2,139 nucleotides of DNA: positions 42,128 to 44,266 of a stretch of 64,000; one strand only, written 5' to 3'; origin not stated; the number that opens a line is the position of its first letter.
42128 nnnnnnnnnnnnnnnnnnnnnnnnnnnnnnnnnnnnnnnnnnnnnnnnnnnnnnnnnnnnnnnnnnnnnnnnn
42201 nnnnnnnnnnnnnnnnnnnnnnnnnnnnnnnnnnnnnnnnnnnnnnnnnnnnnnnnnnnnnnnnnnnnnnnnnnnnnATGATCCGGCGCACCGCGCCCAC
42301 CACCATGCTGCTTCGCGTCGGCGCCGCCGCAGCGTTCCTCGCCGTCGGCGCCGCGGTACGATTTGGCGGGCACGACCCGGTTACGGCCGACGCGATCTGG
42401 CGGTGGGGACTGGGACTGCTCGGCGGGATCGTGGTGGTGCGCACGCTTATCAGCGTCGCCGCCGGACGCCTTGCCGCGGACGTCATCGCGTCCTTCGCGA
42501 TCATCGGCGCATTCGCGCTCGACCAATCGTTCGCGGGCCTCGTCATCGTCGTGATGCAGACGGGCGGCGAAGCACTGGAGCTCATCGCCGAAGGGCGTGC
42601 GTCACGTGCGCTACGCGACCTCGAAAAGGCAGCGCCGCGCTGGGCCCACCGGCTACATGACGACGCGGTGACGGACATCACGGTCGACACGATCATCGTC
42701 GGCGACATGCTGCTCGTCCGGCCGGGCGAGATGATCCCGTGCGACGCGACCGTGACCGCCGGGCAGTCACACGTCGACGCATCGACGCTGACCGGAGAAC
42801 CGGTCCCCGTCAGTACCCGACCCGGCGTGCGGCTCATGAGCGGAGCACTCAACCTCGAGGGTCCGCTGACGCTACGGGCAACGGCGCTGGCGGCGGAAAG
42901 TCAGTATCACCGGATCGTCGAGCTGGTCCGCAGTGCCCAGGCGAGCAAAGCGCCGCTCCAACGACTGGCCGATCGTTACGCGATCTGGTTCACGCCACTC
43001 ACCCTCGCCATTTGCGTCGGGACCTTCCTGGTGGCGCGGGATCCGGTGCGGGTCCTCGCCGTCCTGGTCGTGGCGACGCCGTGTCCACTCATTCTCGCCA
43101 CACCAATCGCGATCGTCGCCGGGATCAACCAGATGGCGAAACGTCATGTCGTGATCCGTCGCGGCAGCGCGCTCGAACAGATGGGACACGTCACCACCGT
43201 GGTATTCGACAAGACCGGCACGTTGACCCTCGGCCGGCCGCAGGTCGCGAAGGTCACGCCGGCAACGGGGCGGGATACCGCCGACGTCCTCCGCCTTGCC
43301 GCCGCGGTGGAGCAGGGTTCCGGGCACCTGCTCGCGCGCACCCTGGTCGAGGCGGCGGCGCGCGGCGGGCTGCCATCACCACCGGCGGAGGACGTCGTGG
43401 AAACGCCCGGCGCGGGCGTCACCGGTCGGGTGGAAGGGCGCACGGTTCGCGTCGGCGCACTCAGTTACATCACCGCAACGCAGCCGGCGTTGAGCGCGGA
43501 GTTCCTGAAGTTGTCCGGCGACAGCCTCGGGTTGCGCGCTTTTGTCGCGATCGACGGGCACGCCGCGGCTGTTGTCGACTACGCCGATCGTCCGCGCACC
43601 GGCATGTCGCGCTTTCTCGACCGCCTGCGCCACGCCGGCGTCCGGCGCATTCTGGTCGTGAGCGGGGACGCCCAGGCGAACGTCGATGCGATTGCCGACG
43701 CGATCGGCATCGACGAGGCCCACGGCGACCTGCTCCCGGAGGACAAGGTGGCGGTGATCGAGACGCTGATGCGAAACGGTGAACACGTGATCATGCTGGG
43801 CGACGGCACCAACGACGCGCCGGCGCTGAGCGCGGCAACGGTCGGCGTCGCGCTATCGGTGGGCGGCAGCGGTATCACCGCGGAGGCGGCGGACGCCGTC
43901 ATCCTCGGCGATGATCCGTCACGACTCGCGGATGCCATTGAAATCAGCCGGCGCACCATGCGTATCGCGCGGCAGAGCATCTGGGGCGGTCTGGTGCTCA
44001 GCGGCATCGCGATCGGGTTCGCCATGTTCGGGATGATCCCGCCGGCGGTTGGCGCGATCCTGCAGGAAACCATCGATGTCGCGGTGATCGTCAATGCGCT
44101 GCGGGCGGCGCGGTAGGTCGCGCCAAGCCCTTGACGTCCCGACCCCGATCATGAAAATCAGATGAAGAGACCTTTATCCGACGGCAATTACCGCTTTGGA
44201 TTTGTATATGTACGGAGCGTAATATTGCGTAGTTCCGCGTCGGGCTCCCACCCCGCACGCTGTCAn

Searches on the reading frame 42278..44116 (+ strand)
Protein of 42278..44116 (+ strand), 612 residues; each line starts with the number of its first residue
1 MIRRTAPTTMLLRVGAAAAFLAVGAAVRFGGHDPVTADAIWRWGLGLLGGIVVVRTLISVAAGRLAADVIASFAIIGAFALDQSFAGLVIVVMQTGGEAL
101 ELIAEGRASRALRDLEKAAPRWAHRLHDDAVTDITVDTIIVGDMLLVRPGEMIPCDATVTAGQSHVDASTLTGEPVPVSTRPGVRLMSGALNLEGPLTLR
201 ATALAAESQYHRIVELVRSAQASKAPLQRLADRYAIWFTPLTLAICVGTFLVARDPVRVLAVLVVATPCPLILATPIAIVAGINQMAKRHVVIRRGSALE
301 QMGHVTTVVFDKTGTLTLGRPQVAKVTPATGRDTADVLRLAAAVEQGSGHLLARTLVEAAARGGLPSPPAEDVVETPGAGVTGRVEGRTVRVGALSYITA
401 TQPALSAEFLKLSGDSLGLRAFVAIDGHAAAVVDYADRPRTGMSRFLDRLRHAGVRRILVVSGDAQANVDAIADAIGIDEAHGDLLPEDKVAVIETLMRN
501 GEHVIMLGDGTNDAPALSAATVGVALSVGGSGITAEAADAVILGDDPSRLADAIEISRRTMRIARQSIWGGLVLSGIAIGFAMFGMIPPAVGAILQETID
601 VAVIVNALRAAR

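Call 8: search_protein_families(library=pfam, proteins=[window:42278-44116:+])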
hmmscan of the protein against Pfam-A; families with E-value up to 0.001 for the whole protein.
window:42278-44116:+ (612 aa): 3 families
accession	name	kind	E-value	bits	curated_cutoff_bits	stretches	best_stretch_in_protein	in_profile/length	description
PF00122.25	E1-E2_ATPase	-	5.3e-50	169.9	28.1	1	119-289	3-181/181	E1-E2 ATPase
PF00702.32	Hydrolase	-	7.4e-29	101.9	26.4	1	306-520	2-190/191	haloacid dehalogenase-like hydrolase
PF08282.18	Hydrolase_3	-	0.00087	19.5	20.9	0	493-537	195-239/255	haloacid dehalogenase-like hydrolase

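Call 80: search_protein_families(library=ncbifam, proteins=[window:42278-44116:+], max_evalue=0.00001)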
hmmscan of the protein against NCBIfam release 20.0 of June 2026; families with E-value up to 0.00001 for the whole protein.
window:42278-44116:+ (612 aa): 19 families
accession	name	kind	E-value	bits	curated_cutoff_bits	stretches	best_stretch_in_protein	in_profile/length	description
TIGR01525.1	ATPase-IB_hvy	subfamily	1.6e-153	512.6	346.25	1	68-609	2-559/560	heavy metal translocating P-type ATPase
TIGR01512.1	ATPase-IB2_Cd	subfamily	1.2e-131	439.8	313.5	2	68-395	2-304/494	cadmium family heavy metal-translocating P-type ATPase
TIGR01511.1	ATPase-IB1_Cu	subfamily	1e-102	344.8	397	1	89-609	48-540/542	copper-translocating P-type ATPase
NF008262.1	PRK11033.1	equivalog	9.8e-94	315.2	1005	1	64-610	175-727/731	zinc/cadmium/mercury/lead-transporting ATPase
NF007952.0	PRK10671.1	equivalog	1e-84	285.3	1316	1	89-603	295-816/838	copper-exporting P-type ATPase CopA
NF033775.1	P_type_ZntA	exception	2.8e-79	267.2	1240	1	64-610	180-728/732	Zn(II)/Cd(II)/Pb(II) translocating P-type ATPase ZntA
TIGR01494.1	ATPase_P-type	subfamily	2.4e-66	224.1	62.3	1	89-589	1-471/478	HAD-IC family P-type ATPase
TIGR01497.1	kdpB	equivalog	2.2e-49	168.2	527.9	1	100-594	83-595/675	potassium-transporting ATPase subunit KdpB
TIGR01647.1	ATPase-IIIA_H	equivalog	6.9e-35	120.4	615.5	2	73-343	44-325/755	plasma-membrane proton-efflux P-type ATPase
TIGR01517.1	ATPase-IIB_Ca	equivalog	2.5e-33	115.3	507.05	2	121-331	156-386/882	calcium-translocating P-type ATPase, PMCA-type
TIGR01522.1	ATPase-IIA2_Ca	equivalog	4.3e-31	107.5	798.3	2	100-326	96-340/854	calcium-transporting P-type ATPase, PMR1-type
NF010609.0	PRK14010.1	equivalog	1.3e-30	106.3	1323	2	430-584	433-584/673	K(+)-transporting ATPase subunit B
TIGR01523.1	ATPase-IID_K-Na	equivalog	3.2e-28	97.9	645.05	2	487-561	677-751/997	potassium/sodium efflux P-type ATPase, fungal-type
TIGR01106.1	ATPase-IIC_X-K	subfamily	6.4e-26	90.5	946.1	2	487-567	669-749/997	Na,H/K antiporter P-type ATPase subunit alpha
TIGR01657.1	P-ATPase-V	hypoth_equivalog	2.5e-25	88.2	618.25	2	487-529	788-830/1055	ATP13A2 family polyamine export P-type ATPase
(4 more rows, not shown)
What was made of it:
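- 40827..44116 (+): NMO-family flavoprotein (to 42281) and a P1B-type heavy-metal ATPase with a TPC motif (42278-44116). Multiheme cytochrome genes follow. TIGR01525 (call 80).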
